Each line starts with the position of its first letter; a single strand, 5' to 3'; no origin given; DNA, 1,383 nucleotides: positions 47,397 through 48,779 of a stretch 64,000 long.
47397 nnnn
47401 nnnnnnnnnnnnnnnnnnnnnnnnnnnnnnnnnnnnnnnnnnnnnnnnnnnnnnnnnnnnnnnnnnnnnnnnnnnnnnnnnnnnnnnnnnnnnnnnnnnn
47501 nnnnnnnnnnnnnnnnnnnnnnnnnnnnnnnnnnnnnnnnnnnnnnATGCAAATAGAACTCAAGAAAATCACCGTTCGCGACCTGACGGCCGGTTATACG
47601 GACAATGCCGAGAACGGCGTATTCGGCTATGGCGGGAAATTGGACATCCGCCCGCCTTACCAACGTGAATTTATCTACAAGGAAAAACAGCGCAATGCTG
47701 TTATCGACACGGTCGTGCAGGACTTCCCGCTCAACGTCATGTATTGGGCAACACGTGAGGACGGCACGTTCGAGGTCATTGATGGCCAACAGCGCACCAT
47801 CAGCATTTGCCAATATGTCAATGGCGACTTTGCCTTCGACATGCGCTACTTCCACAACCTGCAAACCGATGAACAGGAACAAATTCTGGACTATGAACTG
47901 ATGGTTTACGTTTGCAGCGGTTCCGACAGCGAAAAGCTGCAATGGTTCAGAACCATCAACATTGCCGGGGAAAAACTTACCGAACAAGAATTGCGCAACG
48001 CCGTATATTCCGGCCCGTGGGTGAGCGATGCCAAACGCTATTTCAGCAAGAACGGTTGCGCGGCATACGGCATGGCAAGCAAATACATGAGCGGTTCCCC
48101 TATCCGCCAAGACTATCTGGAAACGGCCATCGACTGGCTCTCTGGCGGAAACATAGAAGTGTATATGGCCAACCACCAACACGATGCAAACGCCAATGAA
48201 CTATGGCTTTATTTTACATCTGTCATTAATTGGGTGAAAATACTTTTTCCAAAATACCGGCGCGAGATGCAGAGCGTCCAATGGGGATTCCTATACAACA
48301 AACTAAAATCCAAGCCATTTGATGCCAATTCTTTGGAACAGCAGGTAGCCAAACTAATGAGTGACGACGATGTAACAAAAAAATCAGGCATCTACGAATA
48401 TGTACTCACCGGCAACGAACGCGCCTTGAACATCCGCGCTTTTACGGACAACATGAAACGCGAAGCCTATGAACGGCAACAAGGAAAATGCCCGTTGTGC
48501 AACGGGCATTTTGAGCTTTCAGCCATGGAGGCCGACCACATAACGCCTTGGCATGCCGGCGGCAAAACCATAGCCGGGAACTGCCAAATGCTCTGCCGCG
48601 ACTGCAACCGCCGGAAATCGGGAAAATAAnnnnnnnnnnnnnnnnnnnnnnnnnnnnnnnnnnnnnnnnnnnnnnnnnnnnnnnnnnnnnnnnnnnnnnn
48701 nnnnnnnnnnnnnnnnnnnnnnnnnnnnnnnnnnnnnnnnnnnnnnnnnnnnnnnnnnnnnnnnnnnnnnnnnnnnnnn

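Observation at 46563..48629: AT-rich two-gene operon: EcoRI-family adenine methyltransferase plus DUF262-HNH nuclease (candidate non-canonical R-M or defence module)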

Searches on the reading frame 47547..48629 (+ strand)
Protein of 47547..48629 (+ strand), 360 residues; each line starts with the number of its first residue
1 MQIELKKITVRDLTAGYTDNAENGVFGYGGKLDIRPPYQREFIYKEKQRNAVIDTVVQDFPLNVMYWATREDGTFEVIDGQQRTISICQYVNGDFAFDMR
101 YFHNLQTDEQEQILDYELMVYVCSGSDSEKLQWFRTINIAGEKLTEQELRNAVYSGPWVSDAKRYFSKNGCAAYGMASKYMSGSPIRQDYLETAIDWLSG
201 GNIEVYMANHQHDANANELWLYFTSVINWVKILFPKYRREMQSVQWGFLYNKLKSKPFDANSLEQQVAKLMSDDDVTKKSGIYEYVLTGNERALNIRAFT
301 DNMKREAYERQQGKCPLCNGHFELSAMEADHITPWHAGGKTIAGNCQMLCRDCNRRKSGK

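Call 3: search_protein_families(library=pfam, proteins=[window:47547-48629:+], max_evalue=0.01)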
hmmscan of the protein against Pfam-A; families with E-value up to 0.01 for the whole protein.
window:47547-48629:+ (360 aa): 5 families
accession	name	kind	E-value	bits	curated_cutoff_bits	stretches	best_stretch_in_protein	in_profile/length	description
PF03235.19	GmrSD_N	-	9.5e-20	72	33.2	1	34-154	13-198/199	GmrSD restriction endonuclease, N-terminal domain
PF01844.29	HNH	-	6.6e-12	45.8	21.4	1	315-358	1-45/47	HNH endonuclease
PF14279.12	HNH_5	-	2.7e-07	30.8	27.5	1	315-357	1-43/56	HNH endonuclease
PF02945.21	Endonuclease_7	-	0.0011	19.2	23.6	1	298-356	9-62/82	Recombination endonuclease VII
PF08274.17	Zn_Ribbon_YjdM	-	0.0085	16.5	30.8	0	313-353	3-25/30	PhnA Zinc-Ribbon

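Call 4: search_protein_families(library=padloc, proteins=[window:47547-48629:+], max_evalue=0.01)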
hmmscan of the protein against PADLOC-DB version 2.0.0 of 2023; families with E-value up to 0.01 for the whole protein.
window:47547-48629:+ (360 aa): 8 families
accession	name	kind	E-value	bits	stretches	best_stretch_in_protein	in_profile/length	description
PDLC03418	REase_II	-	2.4e-148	492.2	1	1-360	1-372/372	Type II restriction enzyme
PDLC03877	NsnA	-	9.2e-28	95.6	1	30-160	63-206/385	-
PDLC04027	PD-T4-2_A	-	1.8e-13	48.3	2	30-93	50-114/363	-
PDLC04151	HEC-05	-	0.00016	18.6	0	36-71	43-79/600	-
PDLC04150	HEC-05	-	0.00063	16.7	1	36-71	25-61/583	-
PDLC00345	PtuB1|PtuB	-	0.0049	14.4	1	295-360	34-104/223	Unknown function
PDLC00313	PtuB1|PtuB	-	0.0084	13.6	0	287-357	26-99/240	Unknown function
PDLC03566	REase_II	-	0.0094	13.5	0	289-358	92-160/235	Type II restriction enzyme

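Call 5: search_protein_families(library=ncbifam, proteins=[window:47547-48629:+], max_evalue=0.01)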
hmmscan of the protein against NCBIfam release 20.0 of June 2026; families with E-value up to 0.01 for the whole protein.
window:47547-48629:+ (360 aa): 2 families
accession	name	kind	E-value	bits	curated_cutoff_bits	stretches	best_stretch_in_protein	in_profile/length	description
NF049971.1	CRISPR_Cas9d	exception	1e-05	24.4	375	1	300-359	533-595/986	type II CRISPR RNA-guided endonuclease Cas9d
NF040563.1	guided_IscB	equivalog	3.1e-05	23.3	175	1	303-358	183-236/314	RNA-guided endonuclease IscB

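Call 6: find_homologous_proteins(query=window:47547-48629:+, max_evalue=0.00001)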
Query window:47547-48629:+ (360 aa): 8000 proteins with E <= 0.00001 among 8000 candidates; the best 120 are listed.
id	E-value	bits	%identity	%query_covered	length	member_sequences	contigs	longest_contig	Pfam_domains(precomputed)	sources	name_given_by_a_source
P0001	5.0e-248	840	99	100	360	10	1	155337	PF01844.30,PF14279.13,PF03235.20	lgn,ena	-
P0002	1.8e-246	835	98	100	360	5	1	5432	PF01844.30,PF14279.13,PF03235.20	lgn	-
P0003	1.3e-208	710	83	100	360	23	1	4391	PF01844.30,PF14279.13,PF03235.20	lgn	-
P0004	1.4e-198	677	78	100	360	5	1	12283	PF01844.30,PF14279.13,PF03235.20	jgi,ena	jgi:hypothetical protein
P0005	4.2e-193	659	76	100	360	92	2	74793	PF01844.30,PF14279.13,PF03235.20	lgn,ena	-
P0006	8.2e-192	655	76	100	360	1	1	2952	PF01844.30,PF03235.20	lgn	-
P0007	8.6e-192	655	76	100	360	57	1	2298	PF01844.30,PF14279.13,PF03235.20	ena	-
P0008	2.8e-191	653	76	100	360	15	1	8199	PF01844.30,PF14279.13,PF03235.20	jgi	-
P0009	3.0e-191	653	76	100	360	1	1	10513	PF01844.30,PF03235.20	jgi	-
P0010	5.9e-191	652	76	100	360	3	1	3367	PF01844.30,PF14279.13,PF03235.20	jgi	jgi:hypothetical protein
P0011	9.2e-191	652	76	100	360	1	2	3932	PF01844.30,PF14279.13,PF03235.20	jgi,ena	-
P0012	1.9e-190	651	74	100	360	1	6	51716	PF01844.30,PF14279.13,PF03235.20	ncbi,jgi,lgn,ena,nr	ncbi:MAG: HNH endonuclease [Bacteroidetes bacterium GWE2_29_8]|nr:MAG: HNH endonuclease [Bacteroidet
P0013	3.0e-190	650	76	100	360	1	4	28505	PF01844.30,PF14279.13,PF03235.20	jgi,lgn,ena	-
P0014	3.4e-190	650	76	100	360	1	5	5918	PF01844.30,PF03235.20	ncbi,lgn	-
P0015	3.4e-190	650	75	100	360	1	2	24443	PF01844.30,PF14279.13,PF03235.20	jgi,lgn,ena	-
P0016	3.5e-190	650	77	100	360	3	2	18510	PF01844.30,PF03235.20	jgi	jgi:hypothetical protein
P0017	5.8e-190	649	76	100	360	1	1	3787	PF01844.30,PF14279.13,PF03235.20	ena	-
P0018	7.3e-190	649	74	100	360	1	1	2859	PF01844.30,PF14279.13,PF03235.20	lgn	-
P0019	7.9e-190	649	75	100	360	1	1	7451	PF01844.30,PF14279.13,PF03235.20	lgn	-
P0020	9.0e-190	649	76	100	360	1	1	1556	PF01844.30,PF14279.13,PF03235.20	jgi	-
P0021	1.1e-189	648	74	100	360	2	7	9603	PF01844.30,PF14279.13,PF03235.20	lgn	-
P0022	1.1e-189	648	76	100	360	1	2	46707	PF01844.30,PF14279.13,PF03235.20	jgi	jgi:hypothetical protein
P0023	1.2e-189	648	76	100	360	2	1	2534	PF01844.30,PF03235.20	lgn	-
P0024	1.6e-189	648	75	100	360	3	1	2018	PF01844.30,PF14279.13,PF03235.20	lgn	-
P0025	2.2e-189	647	74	100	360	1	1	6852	PF01844.30,PF14279.13,PF03235.20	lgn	-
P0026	2.6e-189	647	75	100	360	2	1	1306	PF01844.30,PF14279.13,PF03235.20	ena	-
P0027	2.9e-189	647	75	100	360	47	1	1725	PF01844.30,PF03235.20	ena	-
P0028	3.0e-189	647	74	100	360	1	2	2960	PF01844.30,PF03235.20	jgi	jgi:hypothetical protein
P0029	3.2e-189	647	77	100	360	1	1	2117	PF01844.30,PF03235.20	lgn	-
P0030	3.2e-189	647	75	100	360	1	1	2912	PF01844.30,PF03235.20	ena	-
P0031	3.3e-189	647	74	100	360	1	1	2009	PF01844.30,PF03235.20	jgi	jgi:hypothetical protein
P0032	3.4e-189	647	74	100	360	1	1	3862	PF01844.30,PF14279.13,PF03235.20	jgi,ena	-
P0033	4.0e-189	646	75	100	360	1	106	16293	PF01844.30,PF14279.13,PF03235.20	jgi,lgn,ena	jgi:hypothetical protein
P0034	4.7e-189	646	77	100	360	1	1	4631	PF01844.30,PF03235.20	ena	-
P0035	4.8e-189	646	74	100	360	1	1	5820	PF01844.30,PF03235.20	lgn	-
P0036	6.6e-189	646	74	100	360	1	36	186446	PF01844.30,PF03235.20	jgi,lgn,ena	-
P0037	6.8e-189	646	75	100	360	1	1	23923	PF01844.30,PF03235.20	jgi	jgi:hypothetical protein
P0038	7.0e-189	646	75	100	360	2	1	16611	PF01844.30,PF14279.13,PF03235.20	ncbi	-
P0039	7.1e-189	646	74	100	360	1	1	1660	PF01844.30,PF14279.13,PF03235.20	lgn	-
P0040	8.3e-189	645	73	100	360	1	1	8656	PF01844.30,PF03235.20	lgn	-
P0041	8.9e-189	645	75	100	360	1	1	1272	PF01844.30,PF03235.20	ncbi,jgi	jgi:hypothetical protein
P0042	8.9e-189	645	74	100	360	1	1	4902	PF01844.30,PF03235.20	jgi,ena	-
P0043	1.0e-188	645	75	100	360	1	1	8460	PF01844.30,PF14279.13,PF03235.20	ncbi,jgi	jgi:hypothetical protein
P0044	1.1e-188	645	74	100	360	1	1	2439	PF01844.30,PF14279.13,PF03235.20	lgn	-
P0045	1.1e-188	645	74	100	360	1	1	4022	PF01844.30,PF14279.13,PF03235.20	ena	-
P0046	1.1e-188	645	74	100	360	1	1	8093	PF01844.30,PF03235.20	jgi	-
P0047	1.1e-188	645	73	100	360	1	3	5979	PF01844.30,PF03235.20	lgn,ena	-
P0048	1.2e-188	645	73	100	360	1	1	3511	PF01844.30,PF03235.20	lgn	-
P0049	1.4e-188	645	75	100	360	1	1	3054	PF01844.30,PF14279.13,PF03235.20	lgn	-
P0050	1.6e-188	644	75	100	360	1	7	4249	PF01844.30,PF14279.13,PF03235.20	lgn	-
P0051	1.7e-188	644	75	100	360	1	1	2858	PF01844.30,PF03235.20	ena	-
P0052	1.7e-188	644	75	100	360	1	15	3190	PF01844.30,PF03235.20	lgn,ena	-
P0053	1.9e-188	644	75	100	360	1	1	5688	PF01844.30,PF14279.13,PF03235.20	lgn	-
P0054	2.0e-188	644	74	100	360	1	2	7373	PF01844.30,PF14279.13,PF03235.20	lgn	-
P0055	2.1e-188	644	75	100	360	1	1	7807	PF01844.30,PF14279.13,PF03235.20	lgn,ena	-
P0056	2.2e-188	644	73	100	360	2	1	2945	PF01844.30,PF14279.13,PF03235.20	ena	-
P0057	2.2e-188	644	75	100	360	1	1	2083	PF01844.30,PF14279.13,PF03235.20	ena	-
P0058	2.2e-188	644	74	100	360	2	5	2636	PF01844.30,PF14279.13,PF03235.20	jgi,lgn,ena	-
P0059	2.4e-188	644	74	100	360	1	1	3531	PF01844.30,PF14279.13,PF03235.20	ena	-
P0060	2.5e-188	644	75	100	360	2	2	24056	PF01844.30,PF03235.20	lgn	-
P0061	3.0e-188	643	76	100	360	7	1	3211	PF01844.30,PF14279.13,PF03235.20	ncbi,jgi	jgi:hypothetical protein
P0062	3.1e-188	643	75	100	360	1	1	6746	PF01844.30,PF14279.13,PF03235.20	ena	-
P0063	3.5e-188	643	74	100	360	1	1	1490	PF01844.30,PF14279.13,PF03235.20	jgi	jgi:hypothetical protein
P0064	3.8e-188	643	74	100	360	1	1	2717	PF01844.30,PF14279.13,PF03235.20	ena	-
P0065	4.5e-188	643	75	100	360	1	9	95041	PF01844.30,PF14279.13,PF03235.20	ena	-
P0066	4.5e-188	643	74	100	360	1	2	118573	PF01844.30,PF03235.20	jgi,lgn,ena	-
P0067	4.6e-188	643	74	100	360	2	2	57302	PF01844.30,PF14279.13,PF03235.20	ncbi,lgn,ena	-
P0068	4.8e-188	643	74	100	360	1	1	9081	PF01844.30,PF03235.20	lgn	-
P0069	5.6e-188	643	74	100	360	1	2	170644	PF01844.30,PF03235.20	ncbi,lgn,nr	ncbi:MAG: DUF262 domain-containing protein [Bacteroidales bacterium]|nr:DUF262 domain-containing pro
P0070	5.6e-188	643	76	100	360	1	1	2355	PF01844.30,PF14279.13,PF03235.20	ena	-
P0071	5.9e-188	643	74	100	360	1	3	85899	PF01844.30,PF14279.13,PF03235.20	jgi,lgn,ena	-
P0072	6.2e-188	642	74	100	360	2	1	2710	PF01844.30,PF14279.13,PF03235.20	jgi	jgi:hypothetical protein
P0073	6.7e-188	642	74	100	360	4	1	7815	PF01844.30,PF14279.13,PF03235.20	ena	-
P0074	8.4e-188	642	75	100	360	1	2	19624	PF01844.30,PF14279.13,PF03235.20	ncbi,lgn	-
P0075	9.5e-188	642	75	100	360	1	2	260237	PF01844.30,PF14279.13,PF03235.20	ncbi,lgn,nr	ncbi:MAG TPA: DUF262 domain-containing protein [Terracidiphilus sp.]|nr:DUF262 domain-containing pro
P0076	9.9e-188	642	75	100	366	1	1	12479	PF01844.30,PF03235.20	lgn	-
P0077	1.2e-187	642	74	100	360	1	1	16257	PF01844.30,PF03235.20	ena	-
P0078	1.2e-187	642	76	100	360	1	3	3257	PF01844.30,PF03235.20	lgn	-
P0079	1.3e-187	641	75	100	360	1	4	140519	PF01844.30,PF14279.13,PF03235.20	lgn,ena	-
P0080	1.4e-187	641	75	100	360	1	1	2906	PF01844.30,PF14279.13,PF03235.20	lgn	-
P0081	1.5e-187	641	74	100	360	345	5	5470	PF01844.30,PF14279.13,PF03235.20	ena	-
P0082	1.7e-187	641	76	100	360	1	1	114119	PF01844.30,PF14279.13,PF03235.20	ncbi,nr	ncbi:MAG: DUF262 domain-containing protein [Bacteroidales bacterium]|nr:DUF262 domain-containing pro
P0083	1.7e-187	641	75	100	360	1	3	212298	PF01844.30,PF14279.13,PF03235.20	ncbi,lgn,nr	ncbi:MAG: DUF262 domain-containing protein [Paludibacteraceae bacterium]|nr:DUF262 domain-containing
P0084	1.8e-187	641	74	100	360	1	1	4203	PF01844.30,PF14279.13,PF03235.20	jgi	jgi:Protein of unknown function DUF262/HNH endonuclease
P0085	1.8e-187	641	75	100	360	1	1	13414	PF01844.30,PF14279.13,PF03235.20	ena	-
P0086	1.9e-187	641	75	100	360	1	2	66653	PF01844.30,PF14279.13,PF03235.20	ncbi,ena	-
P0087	2.0e-187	641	74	100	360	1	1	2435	PF01844.30,PF14279.13,PF03235.20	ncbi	-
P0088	2.0e-187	641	75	100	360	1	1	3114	PF01844.30,PF14279.13,PF03235.20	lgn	-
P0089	2.2e-187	641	75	100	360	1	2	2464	PF01844.30,PF14279.13,PF03235.20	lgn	-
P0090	2.6e-187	640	75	100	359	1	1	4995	PF01844.30,PF14279.13,PF03235.20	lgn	-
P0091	2.7e-187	640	75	100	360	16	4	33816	PF01844.30,PF14279.13,PF03235.20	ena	-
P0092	2.9e-187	640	75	100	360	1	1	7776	PF01844.30,PF14279.13,PF03235.20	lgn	-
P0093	3.0e-187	640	74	100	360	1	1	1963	PF01844.30,PF03235.20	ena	-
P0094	3.1e-187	640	74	100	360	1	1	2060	PF01844.30,PF14279.13,PF03235.20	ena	-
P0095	3.1e-187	640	75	100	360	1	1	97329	PF01844.30,PF14279.13,PF03235.20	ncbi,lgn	-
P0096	3.2e-187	640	75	100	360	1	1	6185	PF01844.30,PF14279.13,PF03235.20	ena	-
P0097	3.3e-187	640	74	100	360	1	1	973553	PF01844.30,PF14279.13,PF03235.20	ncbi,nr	ncbi:MAG: DUF262 domain-containing protein [Anaerolineales bacterium]|nr:DUF262 domain-containing pr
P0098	3.4e-187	640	74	100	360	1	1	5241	PF01844.30,PF14279.13,PF03235.20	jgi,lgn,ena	-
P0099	3.9e-187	640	74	100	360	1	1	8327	PF01844.30,PF03235.20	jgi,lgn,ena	-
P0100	4.0e-187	640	75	100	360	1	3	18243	PF01844.30,PF14279.13,PF03235.20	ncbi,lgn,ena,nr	ncbi:MAG: DUF262 domain-containing protein [Paludibacteraceae bacterium]|nr:DUF262 domain-containing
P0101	4.1e-187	640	74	100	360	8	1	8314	PF01844.30,PF03235.20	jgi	jgi:hypothetical protein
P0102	4.5e-187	640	74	100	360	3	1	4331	PF01844.30,PF03235.20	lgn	-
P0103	4.5e-187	640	74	100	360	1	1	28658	PF01844.30,PF14279.13,PF03235.20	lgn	-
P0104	5.6e-187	639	74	100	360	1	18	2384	PF01844.30,PF03235.20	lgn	-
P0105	5.6e-187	639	75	100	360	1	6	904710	PF01844.30,PF14279.13,PF03235.20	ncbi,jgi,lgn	jgi:hypothetical protein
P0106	5.7e-187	639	75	100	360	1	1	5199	PF01844.30,PF14279.13,PF03235.20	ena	-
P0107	5.7e-187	639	75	100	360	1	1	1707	PF01844.30,PF14279.13,PF03235.20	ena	-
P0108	6.1e-187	639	73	100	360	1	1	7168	PF01844.30,PF14279.13,PF03235.20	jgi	jgi:hypothetical protein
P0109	6.2e-187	639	75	100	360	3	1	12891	PF01844.30,PF03235.20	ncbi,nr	ncbi:MAG TPA: DUF262 domain-containing protein [Crocinitomicaceae bacterium]|nr:DUF262 domain-contai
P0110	6.4e-187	639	74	100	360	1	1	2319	PF01844.30,PF03235.20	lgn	-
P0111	6.7e-187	639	74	100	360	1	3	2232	PF01844.30,PF03235.20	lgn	-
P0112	7.0e-187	639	74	100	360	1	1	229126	PF01844.30,PF14279.13,PF03235.20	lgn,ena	-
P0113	7.1e-187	639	73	100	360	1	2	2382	PF01844.30,PF14279.13,PF03235.20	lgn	-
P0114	7.4e-187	639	75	100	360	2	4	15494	PF01844.30,PF14279.13,PF03235.20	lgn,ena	-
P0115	7.5e-187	639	75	100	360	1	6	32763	PF01844.30,PF14279.13,PF03235.20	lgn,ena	-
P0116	7.6e-187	639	74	100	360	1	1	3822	PF01844.30,PF14279.13,PF03235.20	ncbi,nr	ncbi:MAG: DUF262 domain-containing protein [Paludibacteraceae bacterium]|nr:DUF262 domain-containing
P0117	8.2e-187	639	74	100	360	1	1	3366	PF01844.30,PF03235.20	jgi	jgi:hypothetical protein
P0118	8.3e-187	639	75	100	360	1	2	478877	PF01844.30,PF14279.13,PF03235.20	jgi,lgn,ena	-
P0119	8.8e-187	639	76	100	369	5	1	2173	PF01844.30,PF14279.13,PF03235.20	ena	-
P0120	9.1e-187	639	74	100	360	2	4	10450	PF01844.30,PF03235.20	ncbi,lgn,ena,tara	tara:strand:+ start:1345 stop:2427 length:1083 start_codon:yes stop_codon:yes gene_type:complete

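Call 7: search_solved_structures(query=window:47547-48629:+, max_evalue=0.01, show_alignments=2)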
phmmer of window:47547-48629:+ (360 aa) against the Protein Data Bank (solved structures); distinct sequences matched with E-value up to 0.01: 7.
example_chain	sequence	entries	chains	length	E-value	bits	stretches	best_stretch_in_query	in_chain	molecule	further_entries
4h9d_A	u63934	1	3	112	0.00013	24.5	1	311-358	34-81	HNH endonuclease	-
6me0_C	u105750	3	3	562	0.00037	23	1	302-356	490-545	Maturase reverse transcriptase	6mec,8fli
9lgi_A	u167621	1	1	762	0.00096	21.6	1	303-360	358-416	HNH nuclease domain-containing protein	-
8zq9_B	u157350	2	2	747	0.0014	21.1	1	304-360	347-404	a protein | HNH nuclease domain-containing protein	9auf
8w2z_A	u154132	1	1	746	0.0014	21.1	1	304-360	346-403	HNH nuclease domain-containing protein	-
8w2s_A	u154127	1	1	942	0.0018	20.7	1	304-360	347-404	HNH nuclease domain-containing protein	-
9k32_A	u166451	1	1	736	0.0062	19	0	307-360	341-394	HNH nuclease domain-containing protein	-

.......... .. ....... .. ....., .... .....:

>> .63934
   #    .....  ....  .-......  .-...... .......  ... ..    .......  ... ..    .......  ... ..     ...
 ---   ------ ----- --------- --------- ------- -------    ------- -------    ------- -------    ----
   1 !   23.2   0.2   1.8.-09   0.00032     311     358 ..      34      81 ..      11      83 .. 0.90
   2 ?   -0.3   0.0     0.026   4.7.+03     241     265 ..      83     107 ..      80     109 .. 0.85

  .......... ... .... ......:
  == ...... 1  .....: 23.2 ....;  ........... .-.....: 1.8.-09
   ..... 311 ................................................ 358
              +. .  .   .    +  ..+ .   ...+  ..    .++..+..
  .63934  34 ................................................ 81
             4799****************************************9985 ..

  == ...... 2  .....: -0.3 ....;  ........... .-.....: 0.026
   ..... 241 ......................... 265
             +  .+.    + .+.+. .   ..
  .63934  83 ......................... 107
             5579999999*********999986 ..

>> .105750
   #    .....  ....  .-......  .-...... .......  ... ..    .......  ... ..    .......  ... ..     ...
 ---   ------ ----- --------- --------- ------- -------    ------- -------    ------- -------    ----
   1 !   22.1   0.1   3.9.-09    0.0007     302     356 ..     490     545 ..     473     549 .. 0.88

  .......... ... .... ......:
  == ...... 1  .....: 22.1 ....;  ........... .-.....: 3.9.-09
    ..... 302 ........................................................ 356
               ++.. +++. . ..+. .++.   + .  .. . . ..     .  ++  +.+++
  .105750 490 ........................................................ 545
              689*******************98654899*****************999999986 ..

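Call 13: find_related_loci(query=A1, collection=genome_contigs, flank=6000)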
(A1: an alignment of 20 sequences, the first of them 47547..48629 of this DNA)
Query A1 (360 aa) in genome_contigs; peptide patterns used: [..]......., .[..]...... (x = any residue, [..] = any of these).
598 stretches matched a pattern (row limit reached: there are more); 287 encode a relative of the query (tblastn E <= 1e-3); the best 80 are kept; 80 distinct loci.
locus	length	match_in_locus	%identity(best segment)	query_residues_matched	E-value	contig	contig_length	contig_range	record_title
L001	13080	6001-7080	74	1-360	0e+0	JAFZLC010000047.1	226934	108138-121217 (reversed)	MAG: Paludibacteraceae bacterium isolate RGIG7865 Water_buffalos_Reticulum-4__c796730, whole genome shotgun sequence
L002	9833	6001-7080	72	1-360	0e+0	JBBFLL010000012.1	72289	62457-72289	MAG: Brevinematales bacterium isolate Uz-U4-24 NODE_12_length_72289_cov_8.129868, whole genome shotgun sequence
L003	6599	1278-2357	73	1-360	0e+0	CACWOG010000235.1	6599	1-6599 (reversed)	MAG: uncultured Bacteroidia bacterium isolate RUG10760 genome assembly, contig: RUG10760_asm_235, whole genome shotgun s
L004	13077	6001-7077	72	1-359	0e+0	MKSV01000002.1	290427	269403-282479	MAG: Acidobacteriales bacterium 59-55 SCNpilot_cont_750_bf_scaffold_162, whole genome shotgun sequence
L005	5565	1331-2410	71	1-360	0e+0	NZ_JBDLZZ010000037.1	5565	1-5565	Flavobacterium aestuarii strain SYSU M80003 NODE_37_length_5565_cov_265.485058, whole genome shotgun sequence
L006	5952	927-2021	71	1-360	0e+0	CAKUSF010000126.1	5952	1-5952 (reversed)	MAG: uncultured Bacteroidales bacterium isolate REFINED_METABAT215_TOP10_CONTIGS_1500_ASSEMBLY_K77_MERGED__Hadza_MoBio_h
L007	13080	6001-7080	72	1-360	0e+0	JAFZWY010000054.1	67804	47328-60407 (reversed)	MAG: Bacteroidales bacterium isolate RGIG8173 Water_buffalos_Rumen-3__c1934269, whole genome shotgun sequence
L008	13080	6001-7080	72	1-360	0e+0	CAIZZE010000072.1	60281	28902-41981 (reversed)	MAG: uncultured Alphaproteobacteria bacterium isolate Loc080925-4-5m_bin-0125 genome assembly, contig: bin-0125:72/83, w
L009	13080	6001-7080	73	1-360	0e+0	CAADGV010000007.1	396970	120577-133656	uncultured Chlorobi bacterium isolate CHB1.fa.gz genome assembly, contig: k127_704674, whole genome shotgun sequence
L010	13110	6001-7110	69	1-360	0e+0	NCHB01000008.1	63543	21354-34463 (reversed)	MAG: Sulfurovum sp. 16-42-52 04302015_16_scaffold_191, whole genome shotgun sequence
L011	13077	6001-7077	71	1-359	0e+0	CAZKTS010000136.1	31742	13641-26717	MAG TPA_asm: uncultured Bifidobacteriaceae bacterium isolate binchicken_co200_78 genome assembly, contig: k141_1261887,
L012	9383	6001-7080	70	1-360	0e+0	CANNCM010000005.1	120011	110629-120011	uncultured Flavobacteriaceae bacterium isolate S4E-18.fasta genome assembly, contig: NODE_5, whole genome shotgun sequen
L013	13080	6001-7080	70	1-360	0e+0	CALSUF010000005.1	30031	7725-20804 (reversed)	MAG: uncultured Flavobacteriaceae bacterium isolate AB_MB149_2 genome assembly, contig: contig_2893_AB_MB149, whole geno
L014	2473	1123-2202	69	1-360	0e+0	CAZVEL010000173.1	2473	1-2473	MAG TPA_asm: uncultured Treponema sp. isolate SRP067234_co1_147 genome assembly, contig: k99_294668, whole genome shotgu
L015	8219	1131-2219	71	1-360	2e-180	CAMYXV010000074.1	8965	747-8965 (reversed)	MAG TPA_asm: uncultured Bacteroidales bacterium isolate SRR10912534_bin.11_metaWRAP_v1.3_MAG genome assembly, contig: ER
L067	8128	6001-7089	64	1-360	5e-164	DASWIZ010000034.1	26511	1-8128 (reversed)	MAG TPA_asm: Candidatus Paceibacterota bacterium isolate SMAG_U2882 k141_3240272, whole genome shotgun sequence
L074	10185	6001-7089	66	1-360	2e-162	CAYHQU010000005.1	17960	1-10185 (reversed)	MAG TPA_asm: uncultured Gammaproteobacteria bacterium isolate ERP119705_co14_218 genome assembly, contig: NODE_3231_leng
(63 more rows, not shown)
